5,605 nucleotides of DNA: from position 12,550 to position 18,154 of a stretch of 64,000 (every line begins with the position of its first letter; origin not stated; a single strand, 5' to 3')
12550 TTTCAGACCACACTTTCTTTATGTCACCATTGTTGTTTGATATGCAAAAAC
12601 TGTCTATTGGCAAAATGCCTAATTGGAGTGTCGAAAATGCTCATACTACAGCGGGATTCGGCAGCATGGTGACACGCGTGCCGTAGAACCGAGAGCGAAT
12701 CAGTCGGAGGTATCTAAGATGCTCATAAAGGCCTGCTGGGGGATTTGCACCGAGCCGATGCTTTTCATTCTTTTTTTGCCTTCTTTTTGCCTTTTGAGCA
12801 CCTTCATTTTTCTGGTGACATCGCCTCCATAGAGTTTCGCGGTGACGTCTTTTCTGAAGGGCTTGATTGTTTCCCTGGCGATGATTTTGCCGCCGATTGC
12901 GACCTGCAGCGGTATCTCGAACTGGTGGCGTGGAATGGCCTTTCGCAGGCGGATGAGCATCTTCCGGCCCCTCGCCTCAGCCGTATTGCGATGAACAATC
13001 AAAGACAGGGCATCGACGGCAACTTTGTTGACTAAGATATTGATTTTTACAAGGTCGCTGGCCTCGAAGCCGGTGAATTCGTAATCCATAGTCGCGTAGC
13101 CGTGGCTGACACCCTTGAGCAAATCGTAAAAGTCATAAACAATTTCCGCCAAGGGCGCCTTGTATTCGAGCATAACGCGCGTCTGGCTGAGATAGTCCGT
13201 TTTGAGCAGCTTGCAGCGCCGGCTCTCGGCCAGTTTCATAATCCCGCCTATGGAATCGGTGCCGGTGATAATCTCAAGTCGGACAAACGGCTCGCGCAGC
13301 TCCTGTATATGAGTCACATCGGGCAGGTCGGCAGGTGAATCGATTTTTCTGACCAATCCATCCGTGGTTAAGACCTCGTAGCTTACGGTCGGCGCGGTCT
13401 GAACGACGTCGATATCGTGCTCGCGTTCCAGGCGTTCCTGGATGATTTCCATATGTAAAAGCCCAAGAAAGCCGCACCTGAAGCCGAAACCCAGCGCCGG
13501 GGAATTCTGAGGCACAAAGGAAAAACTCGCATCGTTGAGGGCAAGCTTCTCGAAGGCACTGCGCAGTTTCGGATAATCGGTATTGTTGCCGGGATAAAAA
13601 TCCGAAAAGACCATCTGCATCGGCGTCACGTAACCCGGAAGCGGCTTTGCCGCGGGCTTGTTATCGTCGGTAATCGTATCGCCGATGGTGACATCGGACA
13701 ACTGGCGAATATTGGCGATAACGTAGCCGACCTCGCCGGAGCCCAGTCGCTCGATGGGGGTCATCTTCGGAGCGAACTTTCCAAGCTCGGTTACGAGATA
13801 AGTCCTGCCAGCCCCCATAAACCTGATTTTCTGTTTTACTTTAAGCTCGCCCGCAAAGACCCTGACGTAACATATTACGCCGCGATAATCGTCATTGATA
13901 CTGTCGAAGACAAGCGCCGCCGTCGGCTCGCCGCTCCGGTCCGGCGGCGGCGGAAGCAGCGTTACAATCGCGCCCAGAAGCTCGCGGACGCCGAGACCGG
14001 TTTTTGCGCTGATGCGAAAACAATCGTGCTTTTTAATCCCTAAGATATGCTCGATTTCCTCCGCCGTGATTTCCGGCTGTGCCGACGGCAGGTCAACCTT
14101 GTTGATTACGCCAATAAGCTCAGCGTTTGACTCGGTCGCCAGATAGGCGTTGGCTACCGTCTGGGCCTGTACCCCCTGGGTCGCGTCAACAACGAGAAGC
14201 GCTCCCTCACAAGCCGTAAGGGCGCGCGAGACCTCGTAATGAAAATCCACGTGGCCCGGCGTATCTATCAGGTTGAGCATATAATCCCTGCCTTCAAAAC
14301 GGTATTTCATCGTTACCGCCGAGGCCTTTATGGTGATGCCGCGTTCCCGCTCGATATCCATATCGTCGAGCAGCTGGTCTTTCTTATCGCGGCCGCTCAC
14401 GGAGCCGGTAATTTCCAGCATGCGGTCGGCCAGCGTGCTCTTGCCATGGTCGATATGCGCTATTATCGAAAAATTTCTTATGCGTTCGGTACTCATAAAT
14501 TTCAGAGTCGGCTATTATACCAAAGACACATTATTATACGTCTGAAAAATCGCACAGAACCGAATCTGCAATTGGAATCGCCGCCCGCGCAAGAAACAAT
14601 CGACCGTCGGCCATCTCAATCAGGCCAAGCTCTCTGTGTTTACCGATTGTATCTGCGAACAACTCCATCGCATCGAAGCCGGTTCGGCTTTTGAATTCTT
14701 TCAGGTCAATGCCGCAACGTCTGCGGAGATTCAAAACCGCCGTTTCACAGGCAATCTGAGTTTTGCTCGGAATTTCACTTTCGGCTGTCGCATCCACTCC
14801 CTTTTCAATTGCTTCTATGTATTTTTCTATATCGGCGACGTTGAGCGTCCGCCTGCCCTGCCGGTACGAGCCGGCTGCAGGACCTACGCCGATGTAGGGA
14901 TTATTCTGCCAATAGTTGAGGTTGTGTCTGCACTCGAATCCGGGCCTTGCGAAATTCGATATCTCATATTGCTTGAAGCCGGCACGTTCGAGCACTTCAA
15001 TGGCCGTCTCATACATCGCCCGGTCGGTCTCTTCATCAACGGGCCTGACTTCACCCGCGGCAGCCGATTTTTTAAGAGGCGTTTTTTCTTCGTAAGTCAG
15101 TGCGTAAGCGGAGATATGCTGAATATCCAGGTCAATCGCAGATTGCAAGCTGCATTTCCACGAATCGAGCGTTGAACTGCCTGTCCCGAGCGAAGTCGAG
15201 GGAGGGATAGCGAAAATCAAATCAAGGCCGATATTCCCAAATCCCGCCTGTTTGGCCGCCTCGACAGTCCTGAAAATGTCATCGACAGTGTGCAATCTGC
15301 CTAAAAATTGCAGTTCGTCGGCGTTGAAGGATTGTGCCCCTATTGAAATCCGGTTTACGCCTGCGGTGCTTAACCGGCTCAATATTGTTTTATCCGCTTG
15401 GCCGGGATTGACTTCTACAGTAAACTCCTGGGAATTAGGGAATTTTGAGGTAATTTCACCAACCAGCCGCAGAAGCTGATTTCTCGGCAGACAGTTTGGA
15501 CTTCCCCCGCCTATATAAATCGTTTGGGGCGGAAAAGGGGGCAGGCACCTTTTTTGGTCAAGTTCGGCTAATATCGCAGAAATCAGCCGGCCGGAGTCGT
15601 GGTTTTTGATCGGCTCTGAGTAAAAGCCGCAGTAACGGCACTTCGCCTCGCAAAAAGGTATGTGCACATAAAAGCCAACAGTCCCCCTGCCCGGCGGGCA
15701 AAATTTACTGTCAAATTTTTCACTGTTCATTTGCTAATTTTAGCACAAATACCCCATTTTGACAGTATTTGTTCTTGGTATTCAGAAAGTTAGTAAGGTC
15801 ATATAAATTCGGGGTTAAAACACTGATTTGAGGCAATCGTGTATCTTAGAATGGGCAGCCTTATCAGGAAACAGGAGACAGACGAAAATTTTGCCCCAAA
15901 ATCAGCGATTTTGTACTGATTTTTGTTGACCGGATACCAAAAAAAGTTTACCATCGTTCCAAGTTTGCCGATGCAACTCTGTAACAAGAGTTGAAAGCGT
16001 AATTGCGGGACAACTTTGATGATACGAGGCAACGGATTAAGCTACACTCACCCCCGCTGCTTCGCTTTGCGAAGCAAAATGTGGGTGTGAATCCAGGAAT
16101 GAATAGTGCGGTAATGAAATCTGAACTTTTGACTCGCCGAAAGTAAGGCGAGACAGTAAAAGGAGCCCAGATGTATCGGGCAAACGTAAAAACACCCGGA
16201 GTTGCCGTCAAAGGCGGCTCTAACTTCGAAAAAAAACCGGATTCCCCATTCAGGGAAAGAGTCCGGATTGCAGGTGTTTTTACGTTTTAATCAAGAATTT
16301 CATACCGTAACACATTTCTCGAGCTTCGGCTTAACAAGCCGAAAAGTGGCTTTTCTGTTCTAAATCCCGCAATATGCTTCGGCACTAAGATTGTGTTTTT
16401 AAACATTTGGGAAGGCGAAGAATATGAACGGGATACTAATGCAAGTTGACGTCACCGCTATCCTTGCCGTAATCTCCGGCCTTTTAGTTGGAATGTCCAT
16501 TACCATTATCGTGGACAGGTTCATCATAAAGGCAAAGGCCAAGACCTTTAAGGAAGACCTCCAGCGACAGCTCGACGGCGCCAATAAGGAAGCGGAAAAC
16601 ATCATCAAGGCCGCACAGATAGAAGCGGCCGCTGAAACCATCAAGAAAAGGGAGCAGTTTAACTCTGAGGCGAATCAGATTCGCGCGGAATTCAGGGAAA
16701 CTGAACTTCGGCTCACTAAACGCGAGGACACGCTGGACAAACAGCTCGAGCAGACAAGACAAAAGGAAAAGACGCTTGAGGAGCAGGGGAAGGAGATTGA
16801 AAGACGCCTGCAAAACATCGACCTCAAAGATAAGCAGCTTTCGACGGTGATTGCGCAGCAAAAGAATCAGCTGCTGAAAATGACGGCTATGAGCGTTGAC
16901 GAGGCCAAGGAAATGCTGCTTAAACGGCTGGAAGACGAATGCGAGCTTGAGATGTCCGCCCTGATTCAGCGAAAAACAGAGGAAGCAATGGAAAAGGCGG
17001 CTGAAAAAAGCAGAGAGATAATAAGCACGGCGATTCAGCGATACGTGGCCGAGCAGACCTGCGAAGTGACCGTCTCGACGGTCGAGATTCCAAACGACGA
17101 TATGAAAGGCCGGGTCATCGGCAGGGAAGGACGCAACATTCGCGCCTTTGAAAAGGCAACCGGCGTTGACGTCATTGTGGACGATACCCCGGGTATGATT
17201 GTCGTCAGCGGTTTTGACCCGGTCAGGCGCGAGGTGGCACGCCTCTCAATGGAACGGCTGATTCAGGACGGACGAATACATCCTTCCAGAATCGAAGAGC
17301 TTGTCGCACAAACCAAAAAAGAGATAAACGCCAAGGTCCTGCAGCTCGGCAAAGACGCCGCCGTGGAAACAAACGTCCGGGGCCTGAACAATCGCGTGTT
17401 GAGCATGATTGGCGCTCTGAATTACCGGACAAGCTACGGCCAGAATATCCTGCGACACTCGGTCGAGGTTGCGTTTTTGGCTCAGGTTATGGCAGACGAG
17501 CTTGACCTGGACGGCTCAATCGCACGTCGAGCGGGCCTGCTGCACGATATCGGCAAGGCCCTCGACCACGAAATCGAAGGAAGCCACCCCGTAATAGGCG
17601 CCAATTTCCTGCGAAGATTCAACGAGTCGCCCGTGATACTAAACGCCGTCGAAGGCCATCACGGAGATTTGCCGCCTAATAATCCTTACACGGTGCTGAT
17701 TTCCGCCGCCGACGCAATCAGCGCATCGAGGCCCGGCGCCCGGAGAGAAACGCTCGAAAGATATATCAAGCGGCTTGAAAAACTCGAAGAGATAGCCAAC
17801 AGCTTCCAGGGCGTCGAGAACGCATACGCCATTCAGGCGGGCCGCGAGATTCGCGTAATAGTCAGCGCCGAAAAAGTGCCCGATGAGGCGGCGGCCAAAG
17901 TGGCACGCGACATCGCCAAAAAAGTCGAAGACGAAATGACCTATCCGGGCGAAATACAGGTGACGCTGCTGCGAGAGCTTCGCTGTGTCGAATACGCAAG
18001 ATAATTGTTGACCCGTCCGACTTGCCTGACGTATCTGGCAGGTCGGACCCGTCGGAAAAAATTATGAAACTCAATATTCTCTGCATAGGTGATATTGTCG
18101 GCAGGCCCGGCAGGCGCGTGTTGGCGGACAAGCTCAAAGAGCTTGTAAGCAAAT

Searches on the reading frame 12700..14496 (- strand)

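Call 10: search_protein_families(library=pfam, proteins=[window:12700-14496:-], max_evalue=0.001)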
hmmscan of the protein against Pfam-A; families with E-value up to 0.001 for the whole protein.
window:12700-14496:- (598 aa): 8 families
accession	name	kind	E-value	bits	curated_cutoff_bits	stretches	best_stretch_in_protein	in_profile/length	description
PF00009.33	GTP_EFTU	-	3.1e-54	183.9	26.5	1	4-183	1-188/188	Elongation factor Tu GTP binding domain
PF06421.17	LepA_C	-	4.1e-46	156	29.7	1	489-594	1-106/107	GTP-binding protein LepA C-terminus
PF00679.30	EFG_C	-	1e-17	64.4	27.9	1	400-485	2-86/89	Elongation factor G C-terminus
PF03144.31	GTP_EFTU_D2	-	2.7e-11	44.2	30.3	1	206-276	1-73/73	Elongation factor Tu domain 2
PF00071.28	Ras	-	4.1e-06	26.9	21.6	1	53-179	29-158/162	Ras family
PF10662.15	PduV-EutP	-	6.6e-06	26.4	21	1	72-174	36-138/143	Ethanolamine utilisation - propanediol utilisation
PF22042.2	EF-G_D2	-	0.00043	20.8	27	0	193-276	3-82/84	Elongation factor G domain 2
PF01926.29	MMR_HSR1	-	0.00051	20.6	21.9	0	17-133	10-113/113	50S ribosome-binding GTPase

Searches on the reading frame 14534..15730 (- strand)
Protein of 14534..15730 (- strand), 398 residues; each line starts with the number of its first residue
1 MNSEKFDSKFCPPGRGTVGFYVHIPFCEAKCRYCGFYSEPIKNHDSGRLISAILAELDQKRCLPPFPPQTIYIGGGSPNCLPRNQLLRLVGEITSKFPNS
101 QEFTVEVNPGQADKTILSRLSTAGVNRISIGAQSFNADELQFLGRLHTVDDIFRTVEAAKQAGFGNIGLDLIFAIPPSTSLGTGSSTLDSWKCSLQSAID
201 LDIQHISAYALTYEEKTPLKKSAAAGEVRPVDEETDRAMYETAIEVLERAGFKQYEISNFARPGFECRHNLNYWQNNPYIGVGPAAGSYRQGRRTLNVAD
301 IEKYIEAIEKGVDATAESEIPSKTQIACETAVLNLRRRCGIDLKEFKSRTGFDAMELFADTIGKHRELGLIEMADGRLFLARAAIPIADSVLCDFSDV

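Call 10: search_protein_families(library=pfam, proteins=[window:14534-15730:-], max_evalue=0.001)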
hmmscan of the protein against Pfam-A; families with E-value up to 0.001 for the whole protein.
window:14534-15730:- (398 aa): 2 families
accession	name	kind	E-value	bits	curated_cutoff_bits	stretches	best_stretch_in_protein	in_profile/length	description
PF04055.27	Radical_SAM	-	3.4e-21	76.6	29.5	1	21-176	1-152/166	Radical SAM superfamily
PF06969.22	HemN_C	-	7.1e-08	32.8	24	1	322-385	2-65/67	HemN C-terminal domain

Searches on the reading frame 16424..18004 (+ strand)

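Call 11: search_protein_families(library=pfam, proteins=[window:16424-18004:+], max_evalue=0.001)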
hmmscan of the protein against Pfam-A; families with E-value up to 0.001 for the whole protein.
window:16424-18004:+ (526 aa): 4 families
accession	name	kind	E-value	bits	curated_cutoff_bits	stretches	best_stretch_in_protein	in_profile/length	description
PF12072.13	RNase_Y_N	-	4.7e-36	124.6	32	1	12-210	2-200/201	RNase Y N-terminal region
PF01966.28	HD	-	6.5e-20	72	22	1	343-434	2-115/116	HD domain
PF00013.35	KH_1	-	3.1e-09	36.9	21.5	1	219-273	3-61/66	KH domain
PF08668.18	HDOD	-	0.00026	21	22.9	0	340-379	93-133/196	HDOD domain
